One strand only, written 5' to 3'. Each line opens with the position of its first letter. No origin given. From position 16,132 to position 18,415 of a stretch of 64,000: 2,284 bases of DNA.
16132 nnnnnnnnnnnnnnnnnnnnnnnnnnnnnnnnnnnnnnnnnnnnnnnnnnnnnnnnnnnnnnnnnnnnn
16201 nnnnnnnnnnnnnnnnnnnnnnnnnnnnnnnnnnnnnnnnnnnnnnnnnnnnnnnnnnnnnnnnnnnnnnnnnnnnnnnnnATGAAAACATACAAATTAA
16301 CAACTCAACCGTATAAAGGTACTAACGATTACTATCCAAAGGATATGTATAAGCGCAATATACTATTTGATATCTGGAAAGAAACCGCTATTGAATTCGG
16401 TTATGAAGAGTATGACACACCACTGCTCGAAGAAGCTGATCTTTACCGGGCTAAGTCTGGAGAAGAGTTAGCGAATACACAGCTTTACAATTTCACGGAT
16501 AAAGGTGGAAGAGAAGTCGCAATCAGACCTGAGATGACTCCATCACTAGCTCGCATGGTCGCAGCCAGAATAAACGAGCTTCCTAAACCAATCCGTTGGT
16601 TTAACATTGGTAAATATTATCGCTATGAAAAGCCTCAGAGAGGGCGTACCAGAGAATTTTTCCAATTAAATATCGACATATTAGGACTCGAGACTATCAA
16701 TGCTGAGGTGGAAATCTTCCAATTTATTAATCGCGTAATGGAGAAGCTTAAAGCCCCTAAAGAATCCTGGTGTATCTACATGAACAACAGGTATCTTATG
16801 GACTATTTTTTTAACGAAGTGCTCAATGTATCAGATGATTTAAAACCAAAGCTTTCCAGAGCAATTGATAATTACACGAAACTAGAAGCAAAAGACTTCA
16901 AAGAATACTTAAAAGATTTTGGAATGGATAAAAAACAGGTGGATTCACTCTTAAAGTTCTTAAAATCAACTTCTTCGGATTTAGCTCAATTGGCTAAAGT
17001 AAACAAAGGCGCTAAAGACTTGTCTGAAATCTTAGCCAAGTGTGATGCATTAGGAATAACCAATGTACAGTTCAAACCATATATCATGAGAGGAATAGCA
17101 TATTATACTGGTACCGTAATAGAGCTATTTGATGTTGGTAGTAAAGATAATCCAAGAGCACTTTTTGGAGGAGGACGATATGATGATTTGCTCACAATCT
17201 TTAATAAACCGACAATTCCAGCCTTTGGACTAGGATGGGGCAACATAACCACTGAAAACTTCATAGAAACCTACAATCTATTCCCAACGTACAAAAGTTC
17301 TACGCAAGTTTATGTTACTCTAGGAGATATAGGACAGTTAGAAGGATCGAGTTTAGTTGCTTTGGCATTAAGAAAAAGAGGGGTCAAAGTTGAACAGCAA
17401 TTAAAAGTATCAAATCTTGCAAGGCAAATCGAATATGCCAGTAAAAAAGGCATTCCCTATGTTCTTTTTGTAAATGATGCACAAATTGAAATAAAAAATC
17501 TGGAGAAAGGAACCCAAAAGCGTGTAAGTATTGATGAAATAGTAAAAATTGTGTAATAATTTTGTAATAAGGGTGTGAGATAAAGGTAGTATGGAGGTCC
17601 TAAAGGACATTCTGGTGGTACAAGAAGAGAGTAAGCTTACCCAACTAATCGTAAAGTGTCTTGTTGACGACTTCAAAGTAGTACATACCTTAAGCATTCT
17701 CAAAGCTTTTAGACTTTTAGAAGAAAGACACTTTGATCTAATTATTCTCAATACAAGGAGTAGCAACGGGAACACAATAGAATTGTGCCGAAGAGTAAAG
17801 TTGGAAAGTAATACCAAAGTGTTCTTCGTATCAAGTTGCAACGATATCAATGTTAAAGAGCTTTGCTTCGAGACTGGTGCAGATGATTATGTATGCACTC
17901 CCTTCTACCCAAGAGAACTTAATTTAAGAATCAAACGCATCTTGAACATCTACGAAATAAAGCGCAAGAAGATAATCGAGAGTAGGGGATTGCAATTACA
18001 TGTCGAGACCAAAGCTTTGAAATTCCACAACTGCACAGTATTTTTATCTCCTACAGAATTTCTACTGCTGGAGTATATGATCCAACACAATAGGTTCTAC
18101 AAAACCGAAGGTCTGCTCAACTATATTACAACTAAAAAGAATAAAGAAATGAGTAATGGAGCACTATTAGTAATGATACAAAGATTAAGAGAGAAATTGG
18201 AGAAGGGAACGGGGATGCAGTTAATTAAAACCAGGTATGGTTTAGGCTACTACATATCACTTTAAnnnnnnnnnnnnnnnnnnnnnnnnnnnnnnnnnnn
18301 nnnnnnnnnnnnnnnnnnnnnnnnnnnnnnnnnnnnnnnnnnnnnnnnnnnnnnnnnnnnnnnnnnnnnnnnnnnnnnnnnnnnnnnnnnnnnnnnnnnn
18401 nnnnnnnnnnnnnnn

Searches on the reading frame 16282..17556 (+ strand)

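Call 18: search_protein_families(library=pfam, proteins=[window:16282-17556:+], max_evalue=0.001)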
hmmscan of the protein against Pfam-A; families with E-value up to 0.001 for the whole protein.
window:16282-17556:+ (424 aa): 4 families
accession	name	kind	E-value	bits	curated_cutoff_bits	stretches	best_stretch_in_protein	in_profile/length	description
PF13393.11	tRNA-synt_His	-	2.3e-40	139.2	25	1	13-317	1-301/308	Histidyl-tRNA synthetase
PF03129.25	HGTP_anticodon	-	2.1e-08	34.7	21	1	359-424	21-91/94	Anticodon binding domain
PF00587.30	tRNA-synt_2b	-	6.6e-08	33.3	29.3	1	69-156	1-94/179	tRNA synthetase class II core domain (G, H, P, S and T)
PF01409.25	tRNA-synt_2d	-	0.0005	20.1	19.8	1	75-131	77-130/246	tRNA synthetases class II core domain (F)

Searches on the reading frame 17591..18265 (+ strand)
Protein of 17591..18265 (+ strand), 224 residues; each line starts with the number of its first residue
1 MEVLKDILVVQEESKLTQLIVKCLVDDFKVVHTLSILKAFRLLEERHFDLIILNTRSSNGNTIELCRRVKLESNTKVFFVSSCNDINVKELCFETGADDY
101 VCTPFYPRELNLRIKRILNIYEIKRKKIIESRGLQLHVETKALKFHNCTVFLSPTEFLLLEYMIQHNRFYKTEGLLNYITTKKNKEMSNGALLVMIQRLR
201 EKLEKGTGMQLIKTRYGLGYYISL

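Call 19: search_protein_families(library=pfam, proteins=[window:17591-18265:+], max_evalue=0.001)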
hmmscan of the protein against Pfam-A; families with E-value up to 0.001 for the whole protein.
window:17591-18265:+ (224 aa): 2 families
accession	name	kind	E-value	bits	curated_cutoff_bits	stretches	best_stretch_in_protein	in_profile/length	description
PF00072.30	Response_reg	-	1.8e-11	44.6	30.2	1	7-114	1-110/111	Response regulator receiver domain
PF00486.34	Trans_reg_C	-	2.9e-11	43.7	26.2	1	150-221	4-76/77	Transcriptional regulatory protein, C terminal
